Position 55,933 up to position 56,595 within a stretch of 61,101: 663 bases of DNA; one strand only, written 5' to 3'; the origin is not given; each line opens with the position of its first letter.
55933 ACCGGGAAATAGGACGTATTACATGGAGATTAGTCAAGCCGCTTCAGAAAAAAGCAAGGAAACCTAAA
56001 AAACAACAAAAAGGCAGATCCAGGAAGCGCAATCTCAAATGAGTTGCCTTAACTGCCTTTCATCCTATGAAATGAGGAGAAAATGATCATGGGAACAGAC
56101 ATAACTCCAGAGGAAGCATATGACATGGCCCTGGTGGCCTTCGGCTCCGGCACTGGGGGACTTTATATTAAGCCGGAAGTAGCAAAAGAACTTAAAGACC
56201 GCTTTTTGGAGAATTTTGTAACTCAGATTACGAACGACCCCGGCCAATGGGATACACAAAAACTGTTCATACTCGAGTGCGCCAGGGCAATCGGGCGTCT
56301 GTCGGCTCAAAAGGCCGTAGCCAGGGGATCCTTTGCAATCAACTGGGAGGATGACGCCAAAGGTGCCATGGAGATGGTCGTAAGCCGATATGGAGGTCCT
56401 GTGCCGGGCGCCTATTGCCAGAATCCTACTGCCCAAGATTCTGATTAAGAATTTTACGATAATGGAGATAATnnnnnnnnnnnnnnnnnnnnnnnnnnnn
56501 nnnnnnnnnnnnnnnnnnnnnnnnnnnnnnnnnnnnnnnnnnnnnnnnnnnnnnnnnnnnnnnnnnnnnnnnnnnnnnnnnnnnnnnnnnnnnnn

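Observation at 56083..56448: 121-aa ORF resembles a histone fold with a split alpha2 and no DNA-binding residues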

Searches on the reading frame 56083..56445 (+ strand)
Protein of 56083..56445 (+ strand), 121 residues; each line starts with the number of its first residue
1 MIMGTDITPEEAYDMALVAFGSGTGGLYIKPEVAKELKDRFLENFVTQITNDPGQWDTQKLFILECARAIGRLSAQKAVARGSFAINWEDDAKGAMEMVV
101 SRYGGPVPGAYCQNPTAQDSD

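Call 3: search_protein_families(library=pfam, proteins=[window:56083-56445:+], max_evalue=1)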
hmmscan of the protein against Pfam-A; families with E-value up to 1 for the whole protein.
window:56083-56445:+ (121 aa): 0 families

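Call 4: search_protein_families(library=ncbifam, proteins=[window:56083-56445:+], max_evalue=1)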
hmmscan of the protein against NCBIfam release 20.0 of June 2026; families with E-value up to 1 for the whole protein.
window:56083-56445:+ (121 aa): 0 families

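Call 5: search_solved_structures(query=window:56083-56445:+, max_evalue=10, show_alignments=3)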
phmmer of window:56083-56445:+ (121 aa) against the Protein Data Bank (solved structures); distinct sequences matched with E-value up to 10: 3.
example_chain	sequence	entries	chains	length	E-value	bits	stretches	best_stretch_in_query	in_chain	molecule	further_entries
8glt_1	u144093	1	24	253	0.48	13.7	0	32-79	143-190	C2-chlorophyll-comp_O32-15_ctermHis, polyalanine model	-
5ydc_A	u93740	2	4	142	0.9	12.8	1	29-77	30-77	Uncharacterized HTH-type transcriptional regulator Rv1828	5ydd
6ywe_a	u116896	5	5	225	1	12.6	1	24-90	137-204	Related to ribosomal protein YmL20, mitochondrial | 60S ribosomal protein L20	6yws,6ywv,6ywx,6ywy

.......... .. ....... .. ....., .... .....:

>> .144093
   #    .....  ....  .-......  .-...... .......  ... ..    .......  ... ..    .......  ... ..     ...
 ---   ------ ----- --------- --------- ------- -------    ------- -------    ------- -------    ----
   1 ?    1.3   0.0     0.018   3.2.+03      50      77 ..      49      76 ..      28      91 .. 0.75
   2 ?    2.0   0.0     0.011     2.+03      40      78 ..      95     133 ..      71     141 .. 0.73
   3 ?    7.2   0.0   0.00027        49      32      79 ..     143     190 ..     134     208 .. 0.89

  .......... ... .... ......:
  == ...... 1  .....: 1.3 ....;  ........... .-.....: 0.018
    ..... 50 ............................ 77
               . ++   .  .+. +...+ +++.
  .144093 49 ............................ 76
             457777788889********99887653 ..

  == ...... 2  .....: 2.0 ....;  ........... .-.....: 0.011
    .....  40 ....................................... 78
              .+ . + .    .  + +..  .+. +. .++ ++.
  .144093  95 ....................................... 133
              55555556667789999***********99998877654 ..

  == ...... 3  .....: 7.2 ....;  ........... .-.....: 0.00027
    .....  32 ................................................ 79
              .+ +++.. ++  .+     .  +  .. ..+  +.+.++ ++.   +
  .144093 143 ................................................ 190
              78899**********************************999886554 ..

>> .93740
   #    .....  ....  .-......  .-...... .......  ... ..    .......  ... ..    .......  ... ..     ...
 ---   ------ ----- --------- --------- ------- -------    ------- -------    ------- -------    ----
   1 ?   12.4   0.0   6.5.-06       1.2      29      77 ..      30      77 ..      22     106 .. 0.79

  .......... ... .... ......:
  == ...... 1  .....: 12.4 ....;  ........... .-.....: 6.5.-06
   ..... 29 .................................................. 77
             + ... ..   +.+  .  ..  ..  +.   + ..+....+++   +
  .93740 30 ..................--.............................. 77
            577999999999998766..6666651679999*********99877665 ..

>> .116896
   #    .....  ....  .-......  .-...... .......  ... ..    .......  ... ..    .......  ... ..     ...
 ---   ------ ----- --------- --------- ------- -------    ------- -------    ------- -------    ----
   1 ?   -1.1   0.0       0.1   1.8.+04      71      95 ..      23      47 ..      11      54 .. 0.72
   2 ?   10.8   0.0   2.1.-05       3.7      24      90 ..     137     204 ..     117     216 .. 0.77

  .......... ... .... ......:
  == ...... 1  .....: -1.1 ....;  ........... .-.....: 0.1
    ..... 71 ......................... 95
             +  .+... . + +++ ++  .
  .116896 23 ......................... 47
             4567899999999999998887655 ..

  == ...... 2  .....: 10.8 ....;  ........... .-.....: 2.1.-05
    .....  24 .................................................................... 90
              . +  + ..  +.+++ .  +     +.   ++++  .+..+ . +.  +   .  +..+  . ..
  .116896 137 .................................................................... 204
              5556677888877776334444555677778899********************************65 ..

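Call 6: find_homologous_proteins(query=window:56083-56445:+, max_evalue=0.01)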
Query window:56083-56445:+ (121 aa): 2 proteins with E <= 0.01 among 19 candidates.
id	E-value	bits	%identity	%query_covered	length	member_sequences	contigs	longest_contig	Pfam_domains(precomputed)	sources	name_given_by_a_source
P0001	2.2e-74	265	100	98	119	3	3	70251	-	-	-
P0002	4.2e-39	151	59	96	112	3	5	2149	-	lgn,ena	-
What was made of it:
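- Checked: The Shine-Dalgarno GAGGAG at 56074-56079 is 3 nt from the first ATG and 9 nt from the second (56089), and the public gene call is the 119-aa form (P0001, call 6).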

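Call 11: find_encoding_contigs(protein=P0002, flank=10000, max_places=10)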
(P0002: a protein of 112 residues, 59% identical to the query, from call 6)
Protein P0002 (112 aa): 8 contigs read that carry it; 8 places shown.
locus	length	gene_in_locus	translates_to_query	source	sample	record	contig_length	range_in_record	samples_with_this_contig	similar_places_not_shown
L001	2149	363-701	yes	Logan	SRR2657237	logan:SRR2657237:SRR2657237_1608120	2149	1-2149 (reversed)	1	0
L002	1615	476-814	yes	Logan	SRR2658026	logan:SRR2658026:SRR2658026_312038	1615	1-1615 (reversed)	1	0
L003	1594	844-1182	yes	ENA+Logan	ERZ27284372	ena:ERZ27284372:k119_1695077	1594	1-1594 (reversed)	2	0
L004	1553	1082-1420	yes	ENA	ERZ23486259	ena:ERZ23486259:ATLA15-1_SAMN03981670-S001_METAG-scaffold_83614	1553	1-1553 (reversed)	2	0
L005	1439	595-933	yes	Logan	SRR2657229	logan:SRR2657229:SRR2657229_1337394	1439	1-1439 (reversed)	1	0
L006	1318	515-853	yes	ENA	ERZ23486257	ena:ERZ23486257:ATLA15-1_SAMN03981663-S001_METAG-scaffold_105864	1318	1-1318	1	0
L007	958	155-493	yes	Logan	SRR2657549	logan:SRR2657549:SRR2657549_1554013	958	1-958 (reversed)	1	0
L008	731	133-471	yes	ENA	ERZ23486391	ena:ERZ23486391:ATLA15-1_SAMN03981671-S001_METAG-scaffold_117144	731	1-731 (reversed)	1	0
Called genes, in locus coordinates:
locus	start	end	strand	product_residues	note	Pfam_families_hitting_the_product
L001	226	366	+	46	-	-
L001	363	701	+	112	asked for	-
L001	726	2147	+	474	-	?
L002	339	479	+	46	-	-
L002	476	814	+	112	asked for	-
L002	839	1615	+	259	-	?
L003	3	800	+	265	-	?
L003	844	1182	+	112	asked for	-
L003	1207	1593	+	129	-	?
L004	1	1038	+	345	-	?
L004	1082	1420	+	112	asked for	-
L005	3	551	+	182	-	?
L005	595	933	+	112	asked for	-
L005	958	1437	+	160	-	?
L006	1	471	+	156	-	?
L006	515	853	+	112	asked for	-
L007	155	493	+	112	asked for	-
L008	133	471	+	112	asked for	-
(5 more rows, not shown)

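Call 13: predict_structure(protein=window:56083-56445:+)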
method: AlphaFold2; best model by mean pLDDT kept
length: 121 residues; sequences in the alignment: 1
mean_pLDDT: 55.6   pTM: 0.52
mean pLDDT of the five models: 55.6, 52.3, 47.1, 45.8, 45.2
residues with pLDDT >= 90: 0; 70-90: 2; 50-70: 90; < 50: 29
segments of 3 or more residues with pLDDT < 50: 1-7, 21-28, 113-121
pLDDT, mean of each block of 10 residues (from residue 1): 43 53 44 56 52 61 68 64 59 66 60 43 30
secondary structure, 60 per line:
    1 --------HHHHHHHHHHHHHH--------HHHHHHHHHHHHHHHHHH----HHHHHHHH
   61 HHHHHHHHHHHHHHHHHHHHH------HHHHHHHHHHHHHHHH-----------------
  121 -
elements in order: H9-22 H31-48 H53-81 H88-103

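Call 18: fold_search(model_id=the predicted structure, library=pdb)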
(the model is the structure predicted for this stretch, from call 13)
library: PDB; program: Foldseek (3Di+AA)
matches with E <= 10: 214; with E <= 0.001: 0
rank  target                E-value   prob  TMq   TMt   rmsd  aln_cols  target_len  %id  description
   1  9szt_E                7.0e-01  0.51  0.38  0.15   8.1       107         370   11  Co-chaperone Bag1-bound human 26S proteasome in SBAG1.2 state (released 2025-12-31)
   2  7edx_c                7.8e-01  0.10  0.25  0.24  14.1       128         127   11  p53-bound TFIID-based core PIC on HDM2 promoter (released 2021-05-05)
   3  7w3a_F                8.8e-01  0.51  0.35  0.13   5.1        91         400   15  Structure of USP14-bound human 26S proteasome in substrate-engaged state ED4_USP14 (released 2022-05-04)
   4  9w39_F                8.8e-01  0.28  0.32  0.14   7.2       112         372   12  Structure of human 26S proteasome complexed with midnolin, 19S proteasome with Ubl bound (released 2026-04-01)
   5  7x74_F                1.0e+00  0.15  0.32  0.16  16.8       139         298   12  Cryo-EM structure of Streptomyces coelicolor transcription initial complex with two Zur dimers. (released 2022-08-03)
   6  9bv1_F                1.2e+00  0.54  0.38  0.15   4.5        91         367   15  M2A Midnolin-Proteasome (translocating) (released 2025-06-11)
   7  6hts_C                1.2e+00  0.41  0.36  0.13   5.2        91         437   13  Cryo-EM structure of the human INO80 complex bound to nucleosome (released 2018-11-07)
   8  9m2w_F                1.3e+00  0.41  0.36  0.16   5.3        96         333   17  The cryo-EM structure of 26S proteasome-Midnolin complex in the MD state (released 2025-09-10)
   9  8oo7_E                1.4e+00  0.63  0.40  0.13   4.1        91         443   13  CryoEM Structure INO80core Hexasome complex composite model state1 (released 2023-07-26)
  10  3whk_A                1.4e+00  0.35  0.34  0.20   5.9        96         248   14  Crystal structure of PAN-Rpt5C chimera (released 2014-03-26)
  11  3whk_C                1.5e+00  0.33  0.34  0.20   5.9        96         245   14  Crystal structure of PAN-Rpt5C chimera (released 2014-03-26)
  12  3whk_E                1.5e+00  0.33  0.34  0.20   5.9        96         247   14  Crystal structure of PAN-Rpt5C chimera (released 2014-03-26)
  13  3whk_D                1.7e+00  0.30  0.34  0.20   6.0        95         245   14  Crystal structure of PAN-Rpt5C chimera (released 2014-03-26)
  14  9c57_E                1.7e+00  0.28  0.35  0.12   5.4        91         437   14  Reconstituted P400 Subcomplex of the human TIP60 complex (released 2024-08-21)
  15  8e1m_B                1.7e+00  0.06  0.22  0.21  15.7       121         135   10  Cryo-EM structure of the endogenous core TIM23 complex from S. cerevisiae (released 2023-06-21)
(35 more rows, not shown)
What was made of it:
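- Tried and rejected: Single-sequence AF2 gave pLDDT 55.6 and uninformative Foldseek hits (calls 13, 18).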

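Call 19: search_protein_representatives(protein=window:56083-56445:+)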
Query: 121 residues. Proteins with E-value up to 0.001 (for the whole library): 52; up to 1e-10: 7; up to 1e-30: 1. The best 52 are listed.
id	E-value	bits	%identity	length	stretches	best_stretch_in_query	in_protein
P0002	1.3e-39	151.0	62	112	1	1-116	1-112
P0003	2.4e-20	88.9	58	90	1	6-72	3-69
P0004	3.1e-18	82.0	35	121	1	6-117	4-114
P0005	3.2e-12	62.7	32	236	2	17-97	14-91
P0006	9.4e-12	61.2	42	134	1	6-112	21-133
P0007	3.3e-11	59.4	38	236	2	10-91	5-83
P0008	4.6e-11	58.9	41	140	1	5-116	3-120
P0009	7.1e-09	51.9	32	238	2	5-97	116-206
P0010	1.1e-08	51.2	33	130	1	13-114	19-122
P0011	3.7e-08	49.6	31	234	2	11-90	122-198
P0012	7.3e-08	48.6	37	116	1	16-112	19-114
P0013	3.0e-07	46.6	31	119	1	5-113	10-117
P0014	4.5e-07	46.1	35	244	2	15-87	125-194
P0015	4.6e-07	46.0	36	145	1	13-101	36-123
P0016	9.7e-07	45.0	34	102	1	3-100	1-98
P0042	3.3e-04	36.8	32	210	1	13-95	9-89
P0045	3.8e-04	36.6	26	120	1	11-103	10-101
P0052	8.9e-04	35.4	31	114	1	6-115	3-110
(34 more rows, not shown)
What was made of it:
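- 56083..56448 (+): Small ORF (121 aa from the first ATG; probably 119 aa from the ATG at 56089). Member of an unnamed family with a predicted closed double helix-strand-helix fold. Family of at least 51 representative clusters (call 19).
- Checked: The ORF is far more than chance. phmmer against 1.84 billion representatives gives 52 hits at E<=1e-3, one of which is a spurious repeat protein (call 19).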

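Call 22: find_homologous_proteins(query=A1, max_evalue=0.001)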
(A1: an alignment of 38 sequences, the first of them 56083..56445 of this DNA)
Query A1 (38 sequences) (121 aa, profile of the alignment): 20 proteins with E <= 0.001 among 7525 candidates.
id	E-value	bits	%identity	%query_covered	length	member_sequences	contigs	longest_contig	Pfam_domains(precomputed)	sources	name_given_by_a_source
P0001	9.1e-31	124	100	98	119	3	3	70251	-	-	-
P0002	1.8e-27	113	59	96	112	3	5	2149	-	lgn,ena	-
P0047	3.1e-26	109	34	59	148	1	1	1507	-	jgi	jgi:hypothetical protein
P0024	2.9e-25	106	34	91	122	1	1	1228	-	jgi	jgi:hypothetical protein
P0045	2.4e-24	103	27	78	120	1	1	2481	-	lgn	-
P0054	1.2e-21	95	26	91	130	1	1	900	-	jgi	jgi:hypothetical protein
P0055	1.3e-21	95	35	70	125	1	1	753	-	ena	-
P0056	2.4e-20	90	35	93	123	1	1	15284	-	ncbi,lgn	-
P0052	6.2e-20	89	30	82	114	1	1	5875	-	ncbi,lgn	-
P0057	1.8e-19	88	33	70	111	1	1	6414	-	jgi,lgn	jgi:hypothetical protein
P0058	3.7e-19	87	33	67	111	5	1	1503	-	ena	-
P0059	9.5e-19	85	35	56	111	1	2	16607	-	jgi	jgi:hypothetical protein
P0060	9.6e-19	85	25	79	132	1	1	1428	-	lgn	-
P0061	1.2e-18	85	33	67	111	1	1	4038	-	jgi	jgi:hypothetical protein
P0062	2.6e-18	84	35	56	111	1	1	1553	-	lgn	-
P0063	4.5e-18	83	35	67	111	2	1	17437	-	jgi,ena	jgi:hypothetical protein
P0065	1.0e-16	79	28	83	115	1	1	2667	-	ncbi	-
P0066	2.3e-16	78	34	63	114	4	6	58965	-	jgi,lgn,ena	jgi:hypothetical protein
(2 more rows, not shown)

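Call 23: search_solved_structures(query=A1, max_evalue=10, show_alignments=5)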
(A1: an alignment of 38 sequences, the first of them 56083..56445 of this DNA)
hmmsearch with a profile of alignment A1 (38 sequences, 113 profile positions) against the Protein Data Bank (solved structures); distinct sequences matched with E-value up to 10: 19.
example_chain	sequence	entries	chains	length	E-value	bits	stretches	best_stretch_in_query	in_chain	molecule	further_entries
1f1e_A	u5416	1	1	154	0.0098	19.2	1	53-96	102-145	HISTONE FOLD PROTEIN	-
9d01_A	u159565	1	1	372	0.27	14.5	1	7-90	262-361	a-iTHR-201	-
4ibo_A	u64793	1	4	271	0.34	14.2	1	43-86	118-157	Gluconate dehydrogenase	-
6xex_A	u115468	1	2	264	0.68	13.2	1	53-101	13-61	2,3-butanediol dehydrogenase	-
6xew_A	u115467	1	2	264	0.68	13.2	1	53-101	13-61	2,3-butanediol dehydrogenase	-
6vsp_A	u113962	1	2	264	0.68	13.2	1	53-101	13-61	2,3-butanediol dehydrogenase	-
5cdy_A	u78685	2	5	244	0.72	13.2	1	63-100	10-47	3-oxoacyl-[acyl-carrier protein] reductase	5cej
5t58_N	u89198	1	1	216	0.78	13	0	20-69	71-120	KLLA0C15939p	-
6t77_A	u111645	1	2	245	0.83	13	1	62-100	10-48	3-oxoacyl-ACP reductase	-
2cf2_E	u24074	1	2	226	0.85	12.9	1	62-100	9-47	FATTY ACID SYNTHASE, KR DOMAIN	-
1i01_A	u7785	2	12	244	1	12.7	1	62-100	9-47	BETA-KETOACYL [ACP] REDUCTASE | 3-oxoacyl-[acyl-carrier protein] reductase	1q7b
1q7c_A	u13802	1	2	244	1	12.7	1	62-100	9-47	3-oxoacyl-[acyl-carrier protein] reductase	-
22ao_A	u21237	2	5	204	1.1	12.6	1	8-103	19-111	GmaR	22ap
9qv5_A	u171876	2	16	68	1.1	12.5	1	42-97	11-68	Archaeal histone A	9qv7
1a7w_A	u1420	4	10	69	1.3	12.4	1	60-98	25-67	HISTONE HMFB | PROTEIN (HISTONE HMFB) | HISTONE B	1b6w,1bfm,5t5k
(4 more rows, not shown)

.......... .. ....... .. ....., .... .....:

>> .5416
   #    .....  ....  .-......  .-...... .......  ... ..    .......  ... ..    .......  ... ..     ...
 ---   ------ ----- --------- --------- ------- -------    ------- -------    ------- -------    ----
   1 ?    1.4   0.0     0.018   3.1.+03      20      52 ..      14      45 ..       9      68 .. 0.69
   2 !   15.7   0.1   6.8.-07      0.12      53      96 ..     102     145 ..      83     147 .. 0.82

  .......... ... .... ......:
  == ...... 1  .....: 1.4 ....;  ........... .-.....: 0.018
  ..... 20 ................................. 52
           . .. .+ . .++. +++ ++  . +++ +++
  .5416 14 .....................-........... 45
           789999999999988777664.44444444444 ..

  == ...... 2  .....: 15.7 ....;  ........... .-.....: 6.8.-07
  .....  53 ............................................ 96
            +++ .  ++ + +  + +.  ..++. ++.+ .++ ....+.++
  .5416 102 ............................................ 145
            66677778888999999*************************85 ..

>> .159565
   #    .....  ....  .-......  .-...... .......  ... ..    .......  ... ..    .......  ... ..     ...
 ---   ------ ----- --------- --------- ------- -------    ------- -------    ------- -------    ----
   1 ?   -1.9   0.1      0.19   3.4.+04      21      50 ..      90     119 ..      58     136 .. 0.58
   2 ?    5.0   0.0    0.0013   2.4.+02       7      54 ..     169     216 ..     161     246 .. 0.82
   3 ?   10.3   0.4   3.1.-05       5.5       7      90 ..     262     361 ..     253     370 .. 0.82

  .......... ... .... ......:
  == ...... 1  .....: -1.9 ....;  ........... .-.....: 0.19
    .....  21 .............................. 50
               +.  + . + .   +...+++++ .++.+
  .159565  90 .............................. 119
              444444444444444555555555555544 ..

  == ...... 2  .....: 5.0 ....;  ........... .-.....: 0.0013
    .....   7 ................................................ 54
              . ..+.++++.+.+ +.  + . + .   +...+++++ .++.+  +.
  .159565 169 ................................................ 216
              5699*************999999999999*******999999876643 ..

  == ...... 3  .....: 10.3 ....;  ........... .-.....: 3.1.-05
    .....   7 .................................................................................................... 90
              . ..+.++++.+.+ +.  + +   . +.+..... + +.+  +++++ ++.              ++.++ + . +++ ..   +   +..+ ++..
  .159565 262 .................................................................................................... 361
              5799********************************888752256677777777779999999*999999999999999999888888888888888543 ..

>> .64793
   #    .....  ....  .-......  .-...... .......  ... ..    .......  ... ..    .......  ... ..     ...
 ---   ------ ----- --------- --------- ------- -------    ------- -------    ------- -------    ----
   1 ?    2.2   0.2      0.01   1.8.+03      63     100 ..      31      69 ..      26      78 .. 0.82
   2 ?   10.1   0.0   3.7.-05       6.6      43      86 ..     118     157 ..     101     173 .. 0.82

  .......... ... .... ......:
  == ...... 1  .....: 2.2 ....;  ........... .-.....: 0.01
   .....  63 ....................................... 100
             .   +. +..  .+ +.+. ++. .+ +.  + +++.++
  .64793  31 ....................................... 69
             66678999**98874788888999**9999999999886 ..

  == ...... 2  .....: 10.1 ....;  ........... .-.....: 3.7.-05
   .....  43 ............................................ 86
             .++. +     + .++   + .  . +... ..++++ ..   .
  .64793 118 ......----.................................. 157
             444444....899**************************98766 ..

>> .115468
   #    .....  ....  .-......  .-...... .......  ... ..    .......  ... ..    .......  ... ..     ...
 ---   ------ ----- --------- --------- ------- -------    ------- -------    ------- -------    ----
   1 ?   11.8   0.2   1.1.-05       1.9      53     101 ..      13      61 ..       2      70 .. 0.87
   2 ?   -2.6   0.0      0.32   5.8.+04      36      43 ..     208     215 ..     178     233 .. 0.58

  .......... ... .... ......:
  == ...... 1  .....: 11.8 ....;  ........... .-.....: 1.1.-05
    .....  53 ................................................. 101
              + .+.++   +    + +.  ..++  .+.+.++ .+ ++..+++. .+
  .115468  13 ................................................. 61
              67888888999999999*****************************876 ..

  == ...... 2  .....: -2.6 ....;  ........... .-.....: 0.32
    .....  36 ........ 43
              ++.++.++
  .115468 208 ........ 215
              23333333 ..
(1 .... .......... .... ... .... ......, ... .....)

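Call 25: find_encoding_contigs(protein=P0066, flank=8000, max_places=3)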
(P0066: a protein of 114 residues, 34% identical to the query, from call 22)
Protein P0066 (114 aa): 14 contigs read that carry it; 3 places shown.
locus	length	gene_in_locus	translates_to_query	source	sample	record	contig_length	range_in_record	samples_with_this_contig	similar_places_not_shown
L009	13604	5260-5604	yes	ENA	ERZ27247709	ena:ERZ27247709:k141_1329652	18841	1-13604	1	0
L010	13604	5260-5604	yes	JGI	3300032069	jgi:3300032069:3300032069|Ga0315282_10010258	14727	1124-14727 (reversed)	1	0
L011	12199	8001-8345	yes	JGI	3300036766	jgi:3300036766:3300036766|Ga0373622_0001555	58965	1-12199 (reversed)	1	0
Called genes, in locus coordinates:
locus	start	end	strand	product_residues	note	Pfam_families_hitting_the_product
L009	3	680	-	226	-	?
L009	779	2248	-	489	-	-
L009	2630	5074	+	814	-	PF02837:Glyco_hydro_2_N, PF13364:BetaGal_ABD2 (weak), PF00703:Glyco_hydro_2, PF02836:Glyco_hydro_2_C, PF16355:DUF4982, PF18565:Glyco_hydro2_C5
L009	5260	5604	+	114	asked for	-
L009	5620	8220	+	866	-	PF01590:GAF (weak), PF13492:GAF_3 (weak), PF13185:GAF_2 (weak), PF00069:Pkinase, PF07714:PK_Tyr_Ser-Thr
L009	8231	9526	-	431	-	PF00266:Aminotran_5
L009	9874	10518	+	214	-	PF07617:DUF1579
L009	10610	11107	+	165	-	PF05163:DinB, PF12867:DinB_2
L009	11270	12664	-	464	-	PF12704:MacB_PCD, PF02687:FtsX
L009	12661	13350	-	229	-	PF00005:ABC_tran, PF13304:AAA_21 (faint)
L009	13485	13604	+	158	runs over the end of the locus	PF00383:dCMP_cyt_deam_1, PF14437:MafB19-deam, PF14439:Bd3614-deam (weak)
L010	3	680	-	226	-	?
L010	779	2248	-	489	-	-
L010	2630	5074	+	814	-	PF02837:Glyco_hydro_2_N, PF13364:BetaGal_ABD2 (weak), PF00703:Glyco_hydro_2, PF02836:Glyco_hydro_2_C, PF16355:DUF4982, PF18565:Glyco_hydro2_C5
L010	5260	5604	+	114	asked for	-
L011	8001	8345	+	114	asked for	-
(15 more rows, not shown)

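Call 26: find_encoding_contigs(protein=P0063, flank=8000, max_places=2)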
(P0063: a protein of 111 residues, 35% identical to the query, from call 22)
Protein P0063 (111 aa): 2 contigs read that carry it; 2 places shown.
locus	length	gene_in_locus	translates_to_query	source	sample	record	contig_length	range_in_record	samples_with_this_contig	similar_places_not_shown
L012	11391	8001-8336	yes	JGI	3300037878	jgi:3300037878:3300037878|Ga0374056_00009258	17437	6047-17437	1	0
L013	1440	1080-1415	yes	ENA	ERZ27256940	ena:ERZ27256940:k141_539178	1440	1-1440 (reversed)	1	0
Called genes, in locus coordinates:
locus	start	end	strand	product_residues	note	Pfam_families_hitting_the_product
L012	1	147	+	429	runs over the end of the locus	PF13428:TPR_14 (faint), PF14559:TPR_19 (faint), PF00027:cNMP_binding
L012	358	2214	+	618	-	PF13714:PEP_mutase (faint), PF02574:S-methyl_trans, PF02219:MTHFR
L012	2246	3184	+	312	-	PF00092:VWA (faint)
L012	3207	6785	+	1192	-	PF00069:Pkinase, PF07714:PK_Tyr_Ser-Thr, PF03109:ABC1 (weak), PF13191:AAA_16, PF13176:TPR_7 (faint), PF00515:TPR_1 (faint), PF13424:TPR_12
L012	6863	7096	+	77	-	-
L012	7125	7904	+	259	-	PF00590:TP_methylase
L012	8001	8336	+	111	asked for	-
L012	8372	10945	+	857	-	PF00069:Pkinase, PF07714:PK_Tyr_Ser-Thr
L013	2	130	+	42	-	?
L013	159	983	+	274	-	PF00590:TP_methylase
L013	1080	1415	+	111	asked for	-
